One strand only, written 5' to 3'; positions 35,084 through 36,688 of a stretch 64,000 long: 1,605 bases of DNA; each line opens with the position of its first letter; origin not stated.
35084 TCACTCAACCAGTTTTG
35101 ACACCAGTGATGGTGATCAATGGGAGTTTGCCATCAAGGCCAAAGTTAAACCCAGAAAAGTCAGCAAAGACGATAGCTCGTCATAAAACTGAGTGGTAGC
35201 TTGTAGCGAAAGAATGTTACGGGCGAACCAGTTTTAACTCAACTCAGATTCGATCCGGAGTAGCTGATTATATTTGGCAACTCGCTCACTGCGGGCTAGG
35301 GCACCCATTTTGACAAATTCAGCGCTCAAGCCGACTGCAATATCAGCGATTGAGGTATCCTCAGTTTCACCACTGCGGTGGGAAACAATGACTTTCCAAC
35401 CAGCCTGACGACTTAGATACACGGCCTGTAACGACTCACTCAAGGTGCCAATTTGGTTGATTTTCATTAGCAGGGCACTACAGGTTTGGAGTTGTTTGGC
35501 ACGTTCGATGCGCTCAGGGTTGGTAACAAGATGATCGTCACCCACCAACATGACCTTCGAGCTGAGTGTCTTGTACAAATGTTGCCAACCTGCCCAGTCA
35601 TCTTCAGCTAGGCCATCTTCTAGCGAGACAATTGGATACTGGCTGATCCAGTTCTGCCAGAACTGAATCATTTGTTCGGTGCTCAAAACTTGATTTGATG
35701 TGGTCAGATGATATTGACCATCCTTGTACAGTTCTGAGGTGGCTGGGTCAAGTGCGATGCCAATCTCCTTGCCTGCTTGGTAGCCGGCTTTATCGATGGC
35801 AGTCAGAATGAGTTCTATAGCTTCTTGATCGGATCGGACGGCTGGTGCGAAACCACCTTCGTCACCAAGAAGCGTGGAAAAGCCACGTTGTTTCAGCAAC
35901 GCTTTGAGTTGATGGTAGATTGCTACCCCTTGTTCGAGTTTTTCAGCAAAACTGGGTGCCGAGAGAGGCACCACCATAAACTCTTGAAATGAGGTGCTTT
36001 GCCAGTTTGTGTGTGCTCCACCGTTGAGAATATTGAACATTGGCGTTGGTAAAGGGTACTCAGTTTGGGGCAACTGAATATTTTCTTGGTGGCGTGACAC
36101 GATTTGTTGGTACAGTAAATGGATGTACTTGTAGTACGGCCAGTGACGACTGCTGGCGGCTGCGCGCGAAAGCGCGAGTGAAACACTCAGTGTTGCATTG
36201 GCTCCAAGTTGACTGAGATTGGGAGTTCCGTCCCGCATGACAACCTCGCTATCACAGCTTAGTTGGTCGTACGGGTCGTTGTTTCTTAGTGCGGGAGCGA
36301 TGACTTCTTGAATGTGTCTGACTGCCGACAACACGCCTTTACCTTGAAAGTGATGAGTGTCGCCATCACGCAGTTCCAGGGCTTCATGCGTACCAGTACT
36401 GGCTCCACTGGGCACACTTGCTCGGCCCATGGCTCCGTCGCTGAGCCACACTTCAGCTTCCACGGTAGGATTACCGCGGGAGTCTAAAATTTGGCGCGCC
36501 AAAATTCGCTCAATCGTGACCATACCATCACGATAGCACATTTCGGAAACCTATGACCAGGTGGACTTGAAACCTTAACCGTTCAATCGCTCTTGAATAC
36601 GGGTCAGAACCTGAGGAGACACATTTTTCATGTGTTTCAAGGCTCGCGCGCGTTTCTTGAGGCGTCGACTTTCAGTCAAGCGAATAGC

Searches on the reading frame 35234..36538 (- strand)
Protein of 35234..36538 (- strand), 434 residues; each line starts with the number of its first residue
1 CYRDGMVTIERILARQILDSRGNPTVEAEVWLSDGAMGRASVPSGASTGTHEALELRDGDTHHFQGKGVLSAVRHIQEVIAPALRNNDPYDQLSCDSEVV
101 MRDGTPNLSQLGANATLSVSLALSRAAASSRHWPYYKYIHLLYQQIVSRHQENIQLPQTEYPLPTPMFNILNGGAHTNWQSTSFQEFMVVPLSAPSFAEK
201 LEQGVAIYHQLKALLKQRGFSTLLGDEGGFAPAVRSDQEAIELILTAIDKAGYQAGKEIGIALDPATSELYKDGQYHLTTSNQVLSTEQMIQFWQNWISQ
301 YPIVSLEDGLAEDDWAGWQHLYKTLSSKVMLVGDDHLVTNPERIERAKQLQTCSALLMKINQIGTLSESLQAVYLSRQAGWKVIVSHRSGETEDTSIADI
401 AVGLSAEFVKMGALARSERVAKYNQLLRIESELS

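Call 34: find_related_loci(query=window:35234-36538:-, collection=genome_contigs, flank=10000)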
Query window:35234-36538:- (434 aa) in genome_contigs; peptide patterns used: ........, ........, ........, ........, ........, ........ (x = any residue, [..] = any of these).
600 stretches matched a pattern (row limit reached: there are more); 580 encode a relative of the query (tblastn E <= 1e-3); the best 80 are kept; 80 distinct loci.
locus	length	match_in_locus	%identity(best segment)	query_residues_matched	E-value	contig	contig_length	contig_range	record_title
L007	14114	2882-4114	55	6-433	9e-152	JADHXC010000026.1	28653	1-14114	MAG: Dehalococcoidales bacterium isolate BS750m-G43 BS-750m-C2034, whole genome shotgun sequence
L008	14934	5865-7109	53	3-433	1e-147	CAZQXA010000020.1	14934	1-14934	MAG TPA_asm: uncultured Dehalococcoidales bacterium isolate binchicken_co384_215 genome assembly, contig: NODE_2175_leng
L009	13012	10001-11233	52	6-433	3e-147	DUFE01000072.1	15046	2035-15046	MAG TPA_asm: Dehalococcoidia bacterium isolate W693 Contig72, whole genome shotgun sequence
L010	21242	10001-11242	53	6-433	3e-147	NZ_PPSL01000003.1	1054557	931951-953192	Flavipsychrobacter stenotrophus strain RB1R16 scaffold3, whole genome shotgun sequence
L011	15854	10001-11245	53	3-433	7e-147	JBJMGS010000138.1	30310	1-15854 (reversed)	MAG: Pyrinomonadaceae bacterium isolate H2_16_all_fractions_metab_121_65_12 k255_2795216, whole genome shotgun sequence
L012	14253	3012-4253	53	3-433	3e-146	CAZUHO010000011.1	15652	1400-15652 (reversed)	MAG TPA_asm: uncultured Dehalococcoidales bacterium isolate binchicken_co100_12 genome assembly, contig: NODE_5940_lengt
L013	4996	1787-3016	52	7-433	3e-148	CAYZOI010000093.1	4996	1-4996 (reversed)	MAG TPA_asm: uncultured Dehalococcoidaceae bacterium isolate SRP077602_co2_376 genome assembly, contig: NODE_24942_lengt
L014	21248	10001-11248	55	3-434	9e-146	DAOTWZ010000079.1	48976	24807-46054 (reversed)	MAG TPA_asm: Dehalococcoidia bacterium isolate H17_190 k77_107504, whole genome shotgun sequence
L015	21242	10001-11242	52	6-433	2e-145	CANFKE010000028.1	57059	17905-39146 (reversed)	MAG: Chitinophagaceae bacterium isolate Jr-11may16-151 genome assembly, contig: Jr-11may16-C677, whole genome shotgun se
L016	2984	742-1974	53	6-433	2e-152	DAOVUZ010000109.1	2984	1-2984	MAG TPA_asm: Dehalococcoidales bacterium isolate CSMAG_1692 CSMAG_1692_k141_5617769_length_2984_cov_19.2181, whole genom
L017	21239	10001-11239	52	6-433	4e-145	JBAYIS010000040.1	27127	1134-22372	MAG: Bacteroidota bacterium isolate SO_2016_GW1_36 scaffold03130_OW334_2016, whole genome shotgun sequence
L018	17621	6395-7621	52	8-433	7e-145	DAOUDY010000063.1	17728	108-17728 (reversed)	MAG TPA_asm: Dehalococcoidales bacterium isolate N2_108 k133_823899, whole genome shotgun sequence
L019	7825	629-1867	52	6-434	6e-145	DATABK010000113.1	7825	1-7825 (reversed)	MAG TPA_asm: Actinomycetes bacterium isolate SMAG_U6696 k141_1985917, whole genome shotgun sequence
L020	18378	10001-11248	51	3-433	9e-145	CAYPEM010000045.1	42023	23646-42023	MAG TPA_asm: uncultured Chitinophagaceae bacterium isolate SRP292972_co2_148 genome assembly, contig: NODE_810_length_42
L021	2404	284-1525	52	3-433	4e-153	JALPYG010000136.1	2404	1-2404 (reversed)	Dehalococcoidia bacterium isolate AH-958-J08 AH-958-J08_NODE_136, whole genome shotgun sequence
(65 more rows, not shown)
